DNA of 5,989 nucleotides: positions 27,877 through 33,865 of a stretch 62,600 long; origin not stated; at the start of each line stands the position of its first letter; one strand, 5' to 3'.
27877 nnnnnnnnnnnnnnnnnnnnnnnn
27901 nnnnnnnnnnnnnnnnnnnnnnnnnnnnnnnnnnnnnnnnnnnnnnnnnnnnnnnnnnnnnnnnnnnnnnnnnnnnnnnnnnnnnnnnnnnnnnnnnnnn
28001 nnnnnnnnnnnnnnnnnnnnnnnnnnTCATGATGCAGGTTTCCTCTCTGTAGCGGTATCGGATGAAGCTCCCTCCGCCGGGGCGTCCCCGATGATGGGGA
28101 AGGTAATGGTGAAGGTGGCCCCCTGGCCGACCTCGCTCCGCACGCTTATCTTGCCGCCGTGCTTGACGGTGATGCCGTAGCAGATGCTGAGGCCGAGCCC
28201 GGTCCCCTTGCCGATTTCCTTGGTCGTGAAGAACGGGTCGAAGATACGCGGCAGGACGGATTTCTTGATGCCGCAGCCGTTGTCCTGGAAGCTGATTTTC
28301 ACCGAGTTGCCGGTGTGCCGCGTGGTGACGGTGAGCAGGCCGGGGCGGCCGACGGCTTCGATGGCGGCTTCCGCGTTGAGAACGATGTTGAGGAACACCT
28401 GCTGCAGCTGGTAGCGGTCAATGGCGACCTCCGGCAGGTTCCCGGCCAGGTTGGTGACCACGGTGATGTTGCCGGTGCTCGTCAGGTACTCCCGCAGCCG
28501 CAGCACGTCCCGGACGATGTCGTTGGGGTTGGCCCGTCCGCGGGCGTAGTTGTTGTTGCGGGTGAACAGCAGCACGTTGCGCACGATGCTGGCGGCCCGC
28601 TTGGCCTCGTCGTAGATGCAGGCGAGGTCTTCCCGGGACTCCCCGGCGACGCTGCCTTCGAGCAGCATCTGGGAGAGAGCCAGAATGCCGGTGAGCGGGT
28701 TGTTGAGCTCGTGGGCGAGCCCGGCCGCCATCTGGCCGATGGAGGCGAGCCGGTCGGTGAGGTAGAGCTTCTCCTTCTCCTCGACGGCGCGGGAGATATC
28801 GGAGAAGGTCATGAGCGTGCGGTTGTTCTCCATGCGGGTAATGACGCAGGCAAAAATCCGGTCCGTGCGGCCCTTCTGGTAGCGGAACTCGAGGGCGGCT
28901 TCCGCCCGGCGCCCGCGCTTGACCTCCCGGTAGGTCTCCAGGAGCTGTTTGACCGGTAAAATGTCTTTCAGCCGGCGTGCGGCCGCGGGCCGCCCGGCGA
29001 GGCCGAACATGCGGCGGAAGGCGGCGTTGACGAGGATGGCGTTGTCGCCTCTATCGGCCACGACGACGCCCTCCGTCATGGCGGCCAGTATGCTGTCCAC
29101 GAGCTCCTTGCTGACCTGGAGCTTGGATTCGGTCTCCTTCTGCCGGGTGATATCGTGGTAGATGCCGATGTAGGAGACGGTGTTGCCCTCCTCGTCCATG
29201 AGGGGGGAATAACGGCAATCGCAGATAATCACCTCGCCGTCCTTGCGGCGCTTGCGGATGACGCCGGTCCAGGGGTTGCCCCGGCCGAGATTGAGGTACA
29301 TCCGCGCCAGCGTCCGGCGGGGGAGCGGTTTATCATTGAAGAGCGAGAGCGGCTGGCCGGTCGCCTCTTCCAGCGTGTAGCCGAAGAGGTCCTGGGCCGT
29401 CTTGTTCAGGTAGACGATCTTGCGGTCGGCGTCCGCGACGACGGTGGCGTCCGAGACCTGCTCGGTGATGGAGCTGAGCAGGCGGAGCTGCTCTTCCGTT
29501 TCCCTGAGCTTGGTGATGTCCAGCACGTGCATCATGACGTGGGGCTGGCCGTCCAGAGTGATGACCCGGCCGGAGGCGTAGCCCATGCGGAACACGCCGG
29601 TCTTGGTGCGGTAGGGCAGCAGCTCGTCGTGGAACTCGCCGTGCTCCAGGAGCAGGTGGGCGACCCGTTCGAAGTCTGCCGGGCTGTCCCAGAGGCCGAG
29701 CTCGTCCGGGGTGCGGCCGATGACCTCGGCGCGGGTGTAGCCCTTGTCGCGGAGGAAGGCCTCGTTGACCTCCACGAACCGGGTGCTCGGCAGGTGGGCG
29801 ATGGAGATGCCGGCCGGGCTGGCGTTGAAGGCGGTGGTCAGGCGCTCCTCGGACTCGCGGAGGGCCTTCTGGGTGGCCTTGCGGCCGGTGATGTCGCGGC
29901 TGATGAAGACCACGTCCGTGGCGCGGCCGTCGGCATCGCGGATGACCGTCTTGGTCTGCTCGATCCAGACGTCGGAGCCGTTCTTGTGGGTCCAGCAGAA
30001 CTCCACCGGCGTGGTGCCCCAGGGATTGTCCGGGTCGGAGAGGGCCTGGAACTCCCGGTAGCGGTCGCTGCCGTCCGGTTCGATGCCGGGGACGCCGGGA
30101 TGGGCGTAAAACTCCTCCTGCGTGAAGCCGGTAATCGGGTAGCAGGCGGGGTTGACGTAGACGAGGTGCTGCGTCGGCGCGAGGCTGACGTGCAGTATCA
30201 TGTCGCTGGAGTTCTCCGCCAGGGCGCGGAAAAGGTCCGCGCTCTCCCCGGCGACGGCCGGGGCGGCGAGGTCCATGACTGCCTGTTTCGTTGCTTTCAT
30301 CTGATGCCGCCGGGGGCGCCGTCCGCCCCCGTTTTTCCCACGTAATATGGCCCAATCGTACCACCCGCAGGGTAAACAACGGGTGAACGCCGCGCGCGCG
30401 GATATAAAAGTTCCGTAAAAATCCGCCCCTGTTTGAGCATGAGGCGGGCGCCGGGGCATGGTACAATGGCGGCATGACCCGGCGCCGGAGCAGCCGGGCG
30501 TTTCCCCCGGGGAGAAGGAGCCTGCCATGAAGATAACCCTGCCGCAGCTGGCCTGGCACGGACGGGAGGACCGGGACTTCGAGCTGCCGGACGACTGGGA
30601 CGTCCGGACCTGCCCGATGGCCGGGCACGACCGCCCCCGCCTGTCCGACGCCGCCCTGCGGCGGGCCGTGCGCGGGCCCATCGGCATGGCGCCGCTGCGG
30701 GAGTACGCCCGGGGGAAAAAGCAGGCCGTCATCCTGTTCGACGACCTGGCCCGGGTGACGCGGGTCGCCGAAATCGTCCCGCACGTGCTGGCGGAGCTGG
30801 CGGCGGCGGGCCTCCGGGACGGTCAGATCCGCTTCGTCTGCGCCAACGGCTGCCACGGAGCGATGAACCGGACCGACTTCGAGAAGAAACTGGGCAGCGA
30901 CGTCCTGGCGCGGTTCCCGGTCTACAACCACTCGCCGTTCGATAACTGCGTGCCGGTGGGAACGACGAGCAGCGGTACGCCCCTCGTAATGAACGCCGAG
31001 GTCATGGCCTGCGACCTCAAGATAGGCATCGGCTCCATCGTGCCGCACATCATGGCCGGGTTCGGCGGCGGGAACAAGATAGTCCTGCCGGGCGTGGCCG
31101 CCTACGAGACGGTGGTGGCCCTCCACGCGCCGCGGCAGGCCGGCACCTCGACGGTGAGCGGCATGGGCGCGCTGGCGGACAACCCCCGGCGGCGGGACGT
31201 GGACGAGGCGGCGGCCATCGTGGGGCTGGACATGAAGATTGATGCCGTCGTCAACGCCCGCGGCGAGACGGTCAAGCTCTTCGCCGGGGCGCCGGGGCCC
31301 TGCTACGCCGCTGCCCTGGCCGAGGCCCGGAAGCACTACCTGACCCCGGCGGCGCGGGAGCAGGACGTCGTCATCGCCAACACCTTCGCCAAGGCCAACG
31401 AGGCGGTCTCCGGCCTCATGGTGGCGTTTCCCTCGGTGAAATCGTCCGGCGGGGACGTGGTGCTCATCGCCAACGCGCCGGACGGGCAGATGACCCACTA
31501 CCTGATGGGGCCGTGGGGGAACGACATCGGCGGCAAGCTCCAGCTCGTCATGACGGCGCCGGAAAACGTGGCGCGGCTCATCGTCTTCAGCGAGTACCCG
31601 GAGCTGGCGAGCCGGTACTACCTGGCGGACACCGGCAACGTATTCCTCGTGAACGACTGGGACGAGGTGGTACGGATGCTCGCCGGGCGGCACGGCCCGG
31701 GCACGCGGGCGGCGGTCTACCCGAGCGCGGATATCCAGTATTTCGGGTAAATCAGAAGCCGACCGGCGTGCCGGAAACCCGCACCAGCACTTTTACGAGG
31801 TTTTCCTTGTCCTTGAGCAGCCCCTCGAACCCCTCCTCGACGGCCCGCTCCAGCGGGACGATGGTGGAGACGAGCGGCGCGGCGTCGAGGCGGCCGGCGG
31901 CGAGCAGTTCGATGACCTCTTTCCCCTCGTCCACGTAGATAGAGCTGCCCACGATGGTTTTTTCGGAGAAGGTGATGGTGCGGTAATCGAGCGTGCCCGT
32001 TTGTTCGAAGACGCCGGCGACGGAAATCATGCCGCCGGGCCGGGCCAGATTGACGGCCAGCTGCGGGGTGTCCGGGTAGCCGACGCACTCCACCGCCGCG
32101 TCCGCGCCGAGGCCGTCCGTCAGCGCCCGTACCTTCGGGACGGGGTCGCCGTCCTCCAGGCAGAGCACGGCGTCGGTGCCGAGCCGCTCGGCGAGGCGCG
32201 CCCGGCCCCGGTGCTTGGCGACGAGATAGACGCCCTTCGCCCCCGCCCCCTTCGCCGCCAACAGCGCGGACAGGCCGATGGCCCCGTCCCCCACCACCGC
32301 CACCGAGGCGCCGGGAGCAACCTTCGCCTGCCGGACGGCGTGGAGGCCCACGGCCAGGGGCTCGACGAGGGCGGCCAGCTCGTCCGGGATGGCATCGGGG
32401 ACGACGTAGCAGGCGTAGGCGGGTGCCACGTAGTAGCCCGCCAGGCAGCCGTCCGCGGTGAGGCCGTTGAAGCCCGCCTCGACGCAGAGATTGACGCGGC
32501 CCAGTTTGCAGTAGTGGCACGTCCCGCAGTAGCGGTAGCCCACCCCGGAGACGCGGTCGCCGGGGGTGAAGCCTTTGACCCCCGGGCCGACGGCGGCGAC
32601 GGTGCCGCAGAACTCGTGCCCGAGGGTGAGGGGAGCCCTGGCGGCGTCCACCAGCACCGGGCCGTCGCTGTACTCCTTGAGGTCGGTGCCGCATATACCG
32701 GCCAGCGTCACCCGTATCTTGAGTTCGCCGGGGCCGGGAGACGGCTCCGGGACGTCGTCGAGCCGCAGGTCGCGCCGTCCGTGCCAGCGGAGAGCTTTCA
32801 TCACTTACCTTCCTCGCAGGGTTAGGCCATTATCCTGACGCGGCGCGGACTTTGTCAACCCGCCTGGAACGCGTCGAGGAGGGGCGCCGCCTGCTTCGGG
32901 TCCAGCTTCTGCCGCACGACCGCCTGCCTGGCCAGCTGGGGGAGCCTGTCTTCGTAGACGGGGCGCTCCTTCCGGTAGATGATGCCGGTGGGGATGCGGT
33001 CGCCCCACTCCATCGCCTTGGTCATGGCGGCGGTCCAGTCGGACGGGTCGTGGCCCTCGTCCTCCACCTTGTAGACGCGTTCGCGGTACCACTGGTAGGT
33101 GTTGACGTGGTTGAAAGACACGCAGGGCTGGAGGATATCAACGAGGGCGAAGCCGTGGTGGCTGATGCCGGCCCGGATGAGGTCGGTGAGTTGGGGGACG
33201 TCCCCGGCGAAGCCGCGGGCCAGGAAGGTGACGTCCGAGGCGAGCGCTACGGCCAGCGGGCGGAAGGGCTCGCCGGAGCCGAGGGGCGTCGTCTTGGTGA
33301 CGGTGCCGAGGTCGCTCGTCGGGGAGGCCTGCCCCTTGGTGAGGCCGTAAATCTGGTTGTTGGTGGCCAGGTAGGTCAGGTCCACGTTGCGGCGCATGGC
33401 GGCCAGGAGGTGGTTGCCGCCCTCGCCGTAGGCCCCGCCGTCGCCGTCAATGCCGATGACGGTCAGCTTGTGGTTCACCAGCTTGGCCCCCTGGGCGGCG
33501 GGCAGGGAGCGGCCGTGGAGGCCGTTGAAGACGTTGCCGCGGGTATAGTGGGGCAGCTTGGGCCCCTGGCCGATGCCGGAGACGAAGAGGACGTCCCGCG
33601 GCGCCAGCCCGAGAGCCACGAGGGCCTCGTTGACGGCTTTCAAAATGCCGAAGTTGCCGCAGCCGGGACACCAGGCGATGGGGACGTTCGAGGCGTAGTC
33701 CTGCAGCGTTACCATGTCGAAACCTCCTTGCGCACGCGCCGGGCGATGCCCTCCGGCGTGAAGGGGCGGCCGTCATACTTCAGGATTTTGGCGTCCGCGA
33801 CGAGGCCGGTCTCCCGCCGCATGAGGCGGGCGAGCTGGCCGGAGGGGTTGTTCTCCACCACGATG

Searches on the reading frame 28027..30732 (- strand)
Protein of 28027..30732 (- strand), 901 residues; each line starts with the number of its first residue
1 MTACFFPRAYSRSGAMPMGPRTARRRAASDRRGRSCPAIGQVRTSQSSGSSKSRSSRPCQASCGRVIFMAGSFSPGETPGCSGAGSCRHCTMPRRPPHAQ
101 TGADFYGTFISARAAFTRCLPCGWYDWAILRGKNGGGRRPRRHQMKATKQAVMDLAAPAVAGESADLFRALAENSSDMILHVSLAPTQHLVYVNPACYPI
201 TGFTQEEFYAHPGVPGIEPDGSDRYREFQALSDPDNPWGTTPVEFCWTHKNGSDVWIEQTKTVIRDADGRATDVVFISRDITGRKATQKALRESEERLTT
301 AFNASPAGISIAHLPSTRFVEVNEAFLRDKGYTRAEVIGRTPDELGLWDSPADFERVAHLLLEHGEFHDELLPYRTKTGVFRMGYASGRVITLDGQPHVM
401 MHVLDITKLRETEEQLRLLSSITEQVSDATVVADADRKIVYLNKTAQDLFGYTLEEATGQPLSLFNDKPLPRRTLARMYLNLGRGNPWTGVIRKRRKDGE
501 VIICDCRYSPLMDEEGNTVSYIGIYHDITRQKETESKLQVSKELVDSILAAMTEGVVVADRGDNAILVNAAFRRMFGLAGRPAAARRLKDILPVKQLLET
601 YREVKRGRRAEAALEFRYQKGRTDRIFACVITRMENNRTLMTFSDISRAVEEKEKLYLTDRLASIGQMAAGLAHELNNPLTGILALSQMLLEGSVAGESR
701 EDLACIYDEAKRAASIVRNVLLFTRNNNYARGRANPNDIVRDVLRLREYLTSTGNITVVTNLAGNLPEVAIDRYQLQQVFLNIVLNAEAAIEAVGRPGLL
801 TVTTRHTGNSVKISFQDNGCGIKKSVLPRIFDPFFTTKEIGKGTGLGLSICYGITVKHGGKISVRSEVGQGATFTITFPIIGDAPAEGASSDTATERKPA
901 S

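Call 72: search_protein_families(library=pfam, proteins=[window:28027-30732:-], max_evalue=0.001)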
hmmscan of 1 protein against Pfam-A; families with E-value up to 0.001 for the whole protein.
window:28027-30732:- (901 aa): 8 families
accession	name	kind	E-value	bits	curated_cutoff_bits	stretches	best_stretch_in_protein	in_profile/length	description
PF13426.13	PAS_9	-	1.3e-36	125.5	27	3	428-529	2-102/103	PAS domain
PF00989.32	PAS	-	3.7e-35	120.8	22.6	2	419-528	3-113/113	PAS fold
PF08448.16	PAS_4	-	1.8e-33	115.5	23.1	3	424-532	2-109/110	PAS fold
PF13188.13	PAS_8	-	3e-26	90.8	21.8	3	418-467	2-49/65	PAS domain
PF02518.31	HATPase_c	-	4.4e-24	85.5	26.4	1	772-879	2-108/111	Histidine kinase-, DNA gyrase B-, and HSP90-like ATPase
PF08447.18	PAS_3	-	2.5e-22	79.4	25.6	2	439-524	1-88/89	PAS fold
PF00512.31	HisKA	-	3.9e-15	56.1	26.9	1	666-726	3-63/66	His Kinase A (phospho-acceptor) domain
PF12860.13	PAS_7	-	3.2e-08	34.1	27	0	549-653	1-114/115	PAS fold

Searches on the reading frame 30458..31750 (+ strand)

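Call 13: search_protein_families(library=pfam, proteins=[window:30458-31750:+], max_evalue=0.0001)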
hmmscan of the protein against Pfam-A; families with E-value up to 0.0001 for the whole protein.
window:30458-31750:+ (430 aa): 1 family
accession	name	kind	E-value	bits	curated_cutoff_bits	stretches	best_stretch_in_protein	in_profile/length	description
PF09861.14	Lar_N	-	1.1e-50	172.1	23.3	1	35-224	2-193/204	Lactate racemase N-terminal domain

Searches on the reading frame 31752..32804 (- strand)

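Call 13: search_protein_families(library=pfam, proteins=[window:31752-32804:-], max_evalue=0.0001)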
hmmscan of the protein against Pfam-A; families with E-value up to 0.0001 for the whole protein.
window:31752-32804:- (350 aa): 3 families
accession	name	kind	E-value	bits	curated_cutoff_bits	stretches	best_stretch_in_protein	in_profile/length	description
PF08240.17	ADH_N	-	1.3e-26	93.3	23.5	1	24-137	1-104/104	Alcohol dehydrogenase GroES-like domain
PF00107.32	ADH_zinc_N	-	2.2e-24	86.3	31.8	1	175-302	1-128/129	Zinc-binding dehydrogenase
PF16912.11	Glu_dehyd_C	-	3.6e-06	27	34.9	1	143-287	3-158/211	Glucose dehydrogenase C-terminus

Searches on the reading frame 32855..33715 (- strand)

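Call 13: search_protein_families(library=pfam, proteins=[window:32855-33715:-], max_evalue=0.0001)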
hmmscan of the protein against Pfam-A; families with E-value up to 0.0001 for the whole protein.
window:32855-33715:- (286 aa): 2 families
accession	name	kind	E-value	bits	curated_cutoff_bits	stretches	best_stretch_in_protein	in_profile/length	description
PF12367.13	PFO_beta_C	-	8.4e-32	109.5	24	1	198-261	1-64/66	Pyruvate ferredoxin oxidoreductase beta subunit C terminal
PF02775.26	TPP_enzyme_C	-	2e-23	83.3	21.9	1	57-194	21-151/151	Thiamine pyrophosphate enzyme, C-terminal TPP binding domain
